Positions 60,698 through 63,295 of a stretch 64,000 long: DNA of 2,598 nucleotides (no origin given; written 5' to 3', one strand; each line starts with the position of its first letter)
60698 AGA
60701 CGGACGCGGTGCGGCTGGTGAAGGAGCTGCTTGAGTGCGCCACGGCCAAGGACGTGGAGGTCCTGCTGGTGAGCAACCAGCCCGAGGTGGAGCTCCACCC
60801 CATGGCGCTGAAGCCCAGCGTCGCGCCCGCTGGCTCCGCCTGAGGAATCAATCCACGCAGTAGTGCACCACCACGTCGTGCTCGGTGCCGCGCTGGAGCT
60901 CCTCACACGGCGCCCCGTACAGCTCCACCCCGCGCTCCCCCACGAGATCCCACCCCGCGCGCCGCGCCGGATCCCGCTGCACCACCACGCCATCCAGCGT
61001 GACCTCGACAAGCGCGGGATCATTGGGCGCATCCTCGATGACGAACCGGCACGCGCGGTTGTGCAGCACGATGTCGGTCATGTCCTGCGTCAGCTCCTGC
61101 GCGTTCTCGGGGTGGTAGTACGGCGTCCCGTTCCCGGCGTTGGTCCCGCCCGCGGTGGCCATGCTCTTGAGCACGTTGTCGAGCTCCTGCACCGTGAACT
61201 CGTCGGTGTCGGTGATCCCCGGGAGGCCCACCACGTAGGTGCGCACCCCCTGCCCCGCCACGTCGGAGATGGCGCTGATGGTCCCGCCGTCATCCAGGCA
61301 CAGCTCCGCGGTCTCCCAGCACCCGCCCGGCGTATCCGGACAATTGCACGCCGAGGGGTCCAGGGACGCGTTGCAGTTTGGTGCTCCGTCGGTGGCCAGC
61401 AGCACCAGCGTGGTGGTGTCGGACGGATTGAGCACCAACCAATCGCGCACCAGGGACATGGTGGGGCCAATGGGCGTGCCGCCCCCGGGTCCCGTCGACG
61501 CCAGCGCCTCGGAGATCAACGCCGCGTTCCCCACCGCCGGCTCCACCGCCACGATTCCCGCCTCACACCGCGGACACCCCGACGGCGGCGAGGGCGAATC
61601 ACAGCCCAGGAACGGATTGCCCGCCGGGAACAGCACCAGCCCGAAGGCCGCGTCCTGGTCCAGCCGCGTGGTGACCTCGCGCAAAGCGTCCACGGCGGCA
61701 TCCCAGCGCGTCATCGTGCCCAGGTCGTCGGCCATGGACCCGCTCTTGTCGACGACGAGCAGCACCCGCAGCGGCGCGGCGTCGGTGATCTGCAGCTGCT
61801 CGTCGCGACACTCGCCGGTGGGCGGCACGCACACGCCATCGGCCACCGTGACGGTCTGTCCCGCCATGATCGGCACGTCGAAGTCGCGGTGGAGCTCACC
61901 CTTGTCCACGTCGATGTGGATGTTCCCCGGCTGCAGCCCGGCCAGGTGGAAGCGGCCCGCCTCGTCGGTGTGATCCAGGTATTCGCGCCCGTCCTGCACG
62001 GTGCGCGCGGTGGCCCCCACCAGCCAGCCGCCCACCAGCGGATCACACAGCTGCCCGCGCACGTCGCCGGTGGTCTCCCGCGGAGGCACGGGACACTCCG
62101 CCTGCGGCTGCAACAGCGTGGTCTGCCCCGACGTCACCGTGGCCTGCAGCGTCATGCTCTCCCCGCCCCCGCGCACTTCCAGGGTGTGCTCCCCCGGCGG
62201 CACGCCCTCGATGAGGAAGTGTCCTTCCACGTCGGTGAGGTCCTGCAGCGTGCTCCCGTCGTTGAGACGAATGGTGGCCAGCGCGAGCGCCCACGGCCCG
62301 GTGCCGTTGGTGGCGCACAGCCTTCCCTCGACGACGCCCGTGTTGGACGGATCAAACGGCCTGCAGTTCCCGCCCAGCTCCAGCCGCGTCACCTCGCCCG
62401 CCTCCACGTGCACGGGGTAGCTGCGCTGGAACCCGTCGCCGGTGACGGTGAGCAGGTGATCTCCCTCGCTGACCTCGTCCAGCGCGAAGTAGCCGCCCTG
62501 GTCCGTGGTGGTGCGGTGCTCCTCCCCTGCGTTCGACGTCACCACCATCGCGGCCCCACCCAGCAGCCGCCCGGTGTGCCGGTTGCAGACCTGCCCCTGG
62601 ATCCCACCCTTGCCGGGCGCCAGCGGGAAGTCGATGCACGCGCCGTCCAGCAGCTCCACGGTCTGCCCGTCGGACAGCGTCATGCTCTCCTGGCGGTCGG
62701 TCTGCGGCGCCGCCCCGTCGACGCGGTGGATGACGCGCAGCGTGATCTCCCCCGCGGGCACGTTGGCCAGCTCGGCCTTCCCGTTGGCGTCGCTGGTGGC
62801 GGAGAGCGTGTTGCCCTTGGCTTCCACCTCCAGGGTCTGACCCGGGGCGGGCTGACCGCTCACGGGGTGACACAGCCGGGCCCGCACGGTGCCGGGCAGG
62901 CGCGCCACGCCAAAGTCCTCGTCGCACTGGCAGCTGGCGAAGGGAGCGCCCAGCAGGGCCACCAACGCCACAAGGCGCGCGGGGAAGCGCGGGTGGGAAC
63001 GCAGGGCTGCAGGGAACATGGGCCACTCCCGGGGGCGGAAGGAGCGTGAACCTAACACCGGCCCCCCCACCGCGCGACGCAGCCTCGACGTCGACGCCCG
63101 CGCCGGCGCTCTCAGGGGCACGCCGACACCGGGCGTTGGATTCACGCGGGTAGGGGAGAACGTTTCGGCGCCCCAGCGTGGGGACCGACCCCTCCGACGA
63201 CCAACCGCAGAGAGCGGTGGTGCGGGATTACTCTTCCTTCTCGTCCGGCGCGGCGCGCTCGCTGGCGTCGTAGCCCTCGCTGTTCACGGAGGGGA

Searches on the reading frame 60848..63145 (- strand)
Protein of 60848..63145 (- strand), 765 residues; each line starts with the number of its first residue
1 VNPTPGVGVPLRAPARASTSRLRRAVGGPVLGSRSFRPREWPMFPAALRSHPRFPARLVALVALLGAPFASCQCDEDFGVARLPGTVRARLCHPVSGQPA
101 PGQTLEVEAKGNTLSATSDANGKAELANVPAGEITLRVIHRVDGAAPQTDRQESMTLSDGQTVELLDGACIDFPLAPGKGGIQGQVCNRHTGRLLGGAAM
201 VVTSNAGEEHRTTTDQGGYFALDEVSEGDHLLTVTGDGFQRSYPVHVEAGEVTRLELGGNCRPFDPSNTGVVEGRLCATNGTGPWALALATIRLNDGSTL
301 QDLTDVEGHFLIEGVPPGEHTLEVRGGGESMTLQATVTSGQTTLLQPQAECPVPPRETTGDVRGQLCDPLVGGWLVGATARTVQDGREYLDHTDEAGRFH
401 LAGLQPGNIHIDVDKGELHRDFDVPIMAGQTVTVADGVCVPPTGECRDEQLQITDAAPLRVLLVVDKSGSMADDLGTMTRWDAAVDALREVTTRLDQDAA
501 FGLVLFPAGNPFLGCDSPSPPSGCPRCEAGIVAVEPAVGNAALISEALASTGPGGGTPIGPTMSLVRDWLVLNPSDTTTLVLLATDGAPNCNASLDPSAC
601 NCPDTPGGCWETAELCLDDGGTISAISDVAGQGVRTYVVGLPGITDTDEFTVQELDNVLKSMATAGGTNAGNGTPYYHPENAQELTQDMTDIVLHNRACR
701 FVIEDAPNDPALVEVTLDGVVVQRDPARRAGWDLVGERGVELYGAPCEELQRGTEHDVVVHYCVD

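Call 44: search_protein_families(library=pfam, proteins=[window:60848-63145:-], max_evalue=0.001)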
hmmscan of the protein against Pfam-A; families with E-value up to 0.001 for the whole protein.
window:60848-63145:- (765 aa): 7 families
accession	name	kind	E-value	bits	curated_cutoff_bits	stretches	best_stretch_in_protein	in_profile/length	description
PF13620.12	CarboxypepD_reg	-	3.4e-34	117.5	32.3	3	182-256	2-78/82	Carboxypeptidase regulatory-like domain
PF13715.12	CarbopepD_reg_2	-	9.1e-19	67.7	32.2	1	182-253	1-70/88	CarboxypepD_reg-like domain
PF14686.12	fn3_3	-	6e-08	32.8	24.4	0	207-254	24-74/75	Polysaccharide lyase family 4, domain II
PF17802.7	SpaA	-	3.7e-07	30.6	23.1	0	99-140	15-60/91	Prealbumin-like fold domain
PF13519.12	VWA_2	-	1.7e-06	29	27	1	461-506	1-45/107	von Willebrand factor type A domain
PF09430.16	EMC7_beta-sandw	-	4.6e-06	27.3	26.6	0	288-325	8-46/122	ER membrane protein complex subunit 7, beta-sandwich domain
PF10138.15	vWA-TerF-like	-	0.00025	21.7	29.4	0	459-595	2-122/200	vWA found in TerF C terminus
